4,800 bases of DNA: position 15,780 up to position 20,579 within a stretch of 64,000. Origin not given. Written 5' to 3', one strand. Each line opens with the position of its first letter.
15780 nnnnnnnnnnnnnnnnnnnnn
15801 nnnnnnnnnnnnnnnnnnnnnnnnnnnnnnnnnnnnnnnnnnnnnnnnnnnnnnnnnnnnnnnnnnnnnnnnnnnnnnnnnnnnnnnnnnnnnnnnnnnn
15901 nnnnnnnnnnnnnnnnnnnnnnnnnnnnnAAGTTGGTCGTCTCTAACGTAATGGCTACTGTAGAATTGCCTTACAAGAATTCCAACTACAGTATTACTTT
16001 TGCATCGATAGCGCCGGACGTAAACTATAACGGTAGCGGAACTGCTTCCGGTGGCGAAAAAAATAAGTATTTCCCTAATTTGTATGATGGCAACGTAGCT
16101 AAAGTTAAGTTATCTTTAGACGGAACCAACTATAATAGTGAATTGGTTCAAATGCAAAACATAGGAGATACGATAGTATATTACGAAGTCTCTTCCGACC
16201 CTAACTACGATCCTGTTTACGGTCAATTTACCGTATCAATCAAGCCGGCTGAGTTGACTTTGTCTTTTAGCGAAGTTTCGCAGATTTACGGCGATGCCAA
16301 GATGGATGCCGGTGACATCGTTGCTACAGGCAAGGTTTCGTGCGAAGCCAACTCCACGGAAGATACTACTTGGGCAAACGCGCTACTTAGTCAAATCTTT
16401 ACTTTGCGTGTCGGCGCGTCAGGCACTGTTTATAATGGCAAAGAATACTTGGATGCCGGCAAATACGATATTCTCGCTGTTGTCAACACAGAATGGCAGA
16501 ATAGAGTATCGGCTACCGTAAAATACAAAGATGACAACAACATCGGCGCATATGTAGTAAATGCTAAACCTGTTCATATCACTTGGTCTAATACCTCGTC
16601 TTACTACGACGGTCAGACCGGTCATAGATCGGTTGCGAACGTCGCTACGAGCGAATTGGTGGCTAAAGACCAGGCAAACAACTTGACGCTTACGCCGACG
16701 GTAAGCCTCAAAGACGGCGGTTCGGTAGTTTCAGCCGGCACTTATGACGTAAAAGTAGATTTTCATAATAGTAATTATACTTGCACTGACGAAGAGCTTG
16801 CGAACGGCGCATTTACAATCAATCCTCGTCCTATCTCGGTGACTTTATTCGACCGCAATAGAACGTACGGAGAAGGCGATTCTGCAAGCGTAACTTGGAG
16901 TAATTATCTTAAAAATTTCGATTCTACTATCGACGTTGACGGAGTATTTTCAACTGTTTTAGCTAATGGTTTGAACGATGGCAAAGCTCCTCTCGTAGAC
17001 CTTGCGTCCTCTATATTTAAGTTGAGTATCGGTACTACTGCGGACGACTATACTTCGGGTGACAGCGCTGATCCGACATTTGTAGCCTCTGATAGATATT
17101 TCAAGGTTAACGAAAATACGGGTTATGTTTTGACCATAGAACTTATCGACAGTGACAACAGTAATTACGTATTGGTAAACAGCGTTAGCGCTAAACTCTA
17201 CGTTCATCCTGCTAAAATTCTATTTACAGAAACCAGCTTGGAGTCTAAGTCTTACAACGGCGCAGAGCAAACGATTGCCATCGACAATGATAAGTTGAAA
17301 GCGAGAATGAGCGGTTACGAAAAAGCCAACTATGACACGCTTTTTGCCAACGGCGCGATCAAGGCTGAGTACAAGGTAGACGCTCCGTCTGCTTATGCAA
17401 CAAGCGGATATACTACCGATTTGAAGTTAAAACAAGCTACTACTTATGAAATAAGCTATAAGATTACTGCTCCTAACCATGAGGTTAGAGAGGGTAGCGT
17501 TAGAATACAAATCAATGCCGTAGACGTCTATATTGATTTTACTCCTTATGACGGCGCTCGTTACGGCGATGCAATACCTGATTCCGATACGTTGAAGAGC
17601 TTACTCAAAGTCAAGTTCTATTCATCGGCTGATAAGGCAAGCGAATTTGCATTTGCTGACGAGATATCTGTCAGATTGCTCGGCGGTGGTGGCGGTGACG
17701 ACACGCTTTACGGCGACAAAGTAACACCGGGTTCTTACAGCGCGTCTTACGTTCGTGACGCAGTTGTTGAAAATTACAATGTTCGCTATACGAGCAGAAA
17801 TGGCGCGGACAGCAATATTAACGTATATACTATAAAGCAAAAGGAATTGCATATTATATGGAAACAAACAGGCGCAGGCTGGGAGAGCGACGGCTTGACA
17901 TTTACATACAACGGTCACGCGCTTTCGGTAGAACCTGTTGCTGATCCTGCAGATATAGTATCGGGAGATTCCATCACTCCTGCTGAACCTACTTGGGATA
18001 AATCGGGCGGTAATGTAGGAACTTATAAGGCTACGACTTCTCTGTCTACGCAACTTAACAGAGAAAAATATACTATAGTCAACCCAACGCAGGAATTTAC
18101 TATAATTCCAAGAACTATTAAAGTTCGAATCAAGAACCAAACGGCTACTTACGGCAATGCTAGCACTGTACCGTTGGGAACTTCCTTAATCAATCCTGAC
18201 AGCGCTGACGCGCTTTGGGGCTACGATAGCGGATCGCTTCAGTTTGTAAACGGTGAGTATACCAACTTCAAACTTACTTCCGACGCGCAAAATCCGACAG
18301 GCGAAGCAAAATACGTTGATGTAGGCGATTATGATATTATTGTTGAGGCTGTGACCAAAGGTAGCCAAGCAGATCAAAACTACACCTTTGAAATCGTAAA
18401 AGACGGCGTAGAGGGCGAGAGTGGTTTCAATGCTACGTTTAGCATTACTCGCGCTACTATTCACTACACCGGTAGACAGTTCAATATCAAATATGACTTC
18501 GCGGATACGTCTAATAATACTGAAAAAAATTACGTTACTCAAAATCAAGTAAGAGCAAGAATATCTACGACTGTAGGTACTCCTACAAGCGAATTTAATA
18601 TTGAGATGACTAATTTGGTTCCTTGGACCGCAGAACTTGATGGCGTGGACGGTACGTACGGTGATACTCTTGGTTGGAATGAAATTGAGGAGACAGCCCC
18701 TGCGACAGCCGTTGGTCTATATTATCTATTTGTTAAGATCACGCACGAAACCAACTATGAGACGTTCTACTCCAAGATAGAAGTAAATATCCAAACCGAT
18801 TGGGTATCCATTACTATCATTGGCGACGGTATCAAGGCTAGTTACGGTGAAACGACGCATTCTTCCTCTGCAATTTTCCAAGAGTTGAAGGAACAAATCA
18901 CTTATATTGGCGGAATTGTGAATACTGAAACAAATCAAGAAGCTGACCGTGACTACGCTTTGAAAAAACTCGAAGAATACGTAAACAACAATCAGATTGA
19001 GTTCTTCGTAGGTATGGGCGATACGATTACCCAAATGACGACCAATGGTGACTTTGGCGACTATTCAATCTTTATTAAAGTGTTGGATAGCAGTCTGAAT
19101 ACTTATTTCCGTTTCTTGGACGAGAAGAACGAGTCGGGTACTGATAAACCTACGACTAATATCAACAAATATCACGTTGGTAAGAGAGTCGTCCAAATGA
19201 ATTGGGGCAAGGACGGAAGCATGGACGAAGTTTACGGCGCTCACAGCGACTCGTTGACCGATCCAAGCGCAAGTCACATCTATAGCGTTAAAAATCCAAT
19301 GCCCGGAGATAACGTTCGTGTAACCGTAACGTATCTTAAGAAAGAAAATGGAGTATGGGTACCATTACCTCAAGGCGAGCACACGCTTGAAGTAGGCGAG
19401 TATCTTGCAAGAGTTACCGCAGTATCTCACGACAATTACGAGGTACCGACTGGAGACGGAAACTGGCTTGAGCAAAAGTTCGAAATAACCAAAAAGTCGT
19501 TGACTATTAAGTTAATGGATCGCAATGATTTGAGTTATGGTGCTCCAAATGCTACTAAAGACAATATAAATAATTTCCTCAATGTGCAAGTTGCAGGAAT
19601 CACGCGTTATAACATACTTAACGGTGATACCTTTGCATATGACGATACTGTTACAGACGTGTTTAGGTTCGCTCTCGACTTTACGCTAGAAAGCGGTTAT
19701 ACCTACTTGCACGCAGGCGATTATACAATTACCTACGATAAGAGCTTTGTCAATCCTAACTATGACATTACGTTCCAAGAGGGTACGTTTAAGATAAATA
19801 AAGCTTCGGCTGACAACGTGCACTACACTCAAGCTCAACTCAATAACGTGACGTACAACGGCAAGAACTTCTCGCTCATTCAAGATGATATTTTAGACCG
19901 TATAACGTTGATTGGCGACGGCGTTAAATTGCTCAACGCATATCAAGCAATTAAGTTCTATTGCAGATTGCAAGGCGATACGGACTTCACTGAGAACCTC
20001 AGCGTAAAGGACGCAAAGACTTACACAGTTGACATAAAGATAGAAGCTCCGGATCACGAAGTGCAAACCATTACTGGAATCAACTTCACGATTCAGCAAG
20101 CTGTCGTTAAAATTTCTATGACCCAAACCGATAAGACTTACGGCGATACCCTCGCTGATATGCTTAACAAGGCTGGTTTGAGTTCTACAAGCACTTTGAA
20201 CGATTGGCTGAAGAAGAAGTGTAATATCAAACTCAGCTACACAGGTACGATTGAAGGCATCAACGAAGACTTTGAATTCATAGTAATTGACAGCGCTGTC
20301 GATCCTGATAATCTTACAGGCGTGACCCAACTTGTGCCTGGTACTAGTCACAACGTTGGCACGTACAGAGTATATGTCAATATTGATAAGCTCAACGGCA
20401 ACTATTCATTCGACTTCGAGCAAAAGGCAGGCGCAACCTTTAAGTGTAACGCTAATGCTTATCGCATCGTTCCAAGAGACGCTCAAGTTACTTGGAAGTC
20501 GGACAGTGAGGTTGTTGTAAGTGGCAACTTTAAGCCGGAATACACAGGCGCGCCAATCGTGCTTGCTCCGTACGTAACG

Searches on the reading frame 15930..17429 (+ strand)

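Call 21: search_protein_families(library=pfam, proteins=[window:15930-17429:+], max_evalue=10)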
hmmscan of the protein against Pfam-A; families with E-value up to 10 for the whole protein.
window:15930-17429:+ (500 aa): 3 families
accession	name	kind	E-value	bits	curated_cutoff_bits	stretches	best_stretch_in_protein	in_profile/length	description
PF11966.13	SSURE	-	0.012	15.8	25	1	58-141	61-146/149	SSURE domain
PF22058.2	X25_BaPul_like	-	0.018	15.5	27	1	164-207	31-67/87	Pullulanase X25 domain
PF09087.17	Cyc-maltodext_N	-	0.092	13.5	25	1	58-115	15-72/88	Cyclomaltodextrinase, N-terminal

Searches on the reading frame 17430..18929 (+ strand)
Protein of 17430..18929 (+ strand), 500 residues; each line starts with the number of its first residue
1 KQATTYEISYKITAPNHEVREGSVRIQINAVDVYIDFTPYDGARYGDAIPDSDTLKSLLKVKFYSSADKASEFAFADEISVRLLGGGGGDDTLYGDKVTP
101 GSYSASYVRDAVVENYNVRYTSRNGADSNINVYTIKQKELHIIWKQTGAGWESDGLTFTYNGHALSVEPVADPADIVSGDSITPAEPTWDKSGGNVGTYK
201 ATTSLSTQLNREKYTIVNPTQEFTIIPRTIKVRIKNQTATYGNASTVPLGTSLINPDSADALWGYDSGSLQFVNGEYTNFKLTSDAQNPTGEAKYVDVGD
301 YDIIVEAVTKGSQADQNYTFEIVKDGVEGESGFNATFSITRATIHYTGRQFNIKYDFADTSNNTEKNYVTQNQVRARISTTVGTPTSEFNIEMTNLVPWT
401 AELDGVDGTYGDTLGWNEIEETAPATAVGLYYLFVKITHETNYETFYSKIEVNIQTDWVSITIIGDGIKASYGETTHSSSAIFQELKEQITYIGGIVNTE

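Call 21: search_protein_families(library=pfam, proteins=[window:17430-18929:+], max_evalue=10)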
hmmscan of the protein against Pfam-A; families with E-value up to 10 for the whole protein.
window:17430-18929:+ (500 aa): 1 family
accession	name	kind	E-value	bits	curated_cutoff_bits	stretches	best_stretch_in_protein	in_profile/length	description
PF21915.3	Sputnik_MCP_1st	-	0.0015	18.1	27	1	192-263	25-96/289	Sputnik virophage major capsid protein 1st domain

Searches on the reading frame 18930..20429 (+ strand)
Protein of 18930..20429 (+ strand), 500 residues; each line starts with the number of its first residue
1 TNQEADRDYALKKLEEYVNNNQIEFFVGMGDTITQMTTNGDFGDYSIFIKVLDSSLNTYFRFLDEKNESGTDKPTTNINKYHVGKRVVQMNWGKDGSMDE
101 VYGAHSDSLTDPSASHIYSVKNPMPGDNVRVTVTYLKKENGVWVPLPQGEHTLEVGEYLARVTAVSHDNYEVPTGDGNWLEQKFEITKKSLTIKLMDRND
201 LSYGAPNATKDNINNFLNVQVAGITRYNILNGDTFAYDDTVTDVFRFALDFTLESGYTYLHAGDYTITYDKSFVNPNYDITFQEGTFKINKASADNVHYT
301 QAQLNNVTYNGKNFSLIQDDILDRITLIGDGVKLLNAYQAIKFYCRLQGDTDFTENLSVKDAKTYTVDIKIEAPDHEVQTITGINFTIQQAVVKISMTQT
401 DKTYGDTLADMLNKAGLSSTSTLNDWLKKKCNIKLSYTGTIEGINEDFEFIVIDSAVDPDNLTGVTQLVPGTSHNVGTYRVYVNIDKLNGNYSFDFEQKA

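Call 21: search_protein_families(library=pfam, proteins=[window:18930-20429:+], max_evalue=10)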
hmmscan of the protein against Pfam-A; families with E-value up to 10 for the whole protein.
window:18930-20429:+ (500 aa): 2 families
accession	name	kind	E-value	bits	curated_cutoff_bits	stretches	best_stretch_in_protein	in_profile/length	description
PF18676.6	MBG_2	-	1.8e-06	28.9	25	2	234-287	25-71/72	MBG domain (YGX type)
PF07949.17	YbbR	-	2.1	9.2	22.3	1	353-388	12-47/81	YbbR-like protein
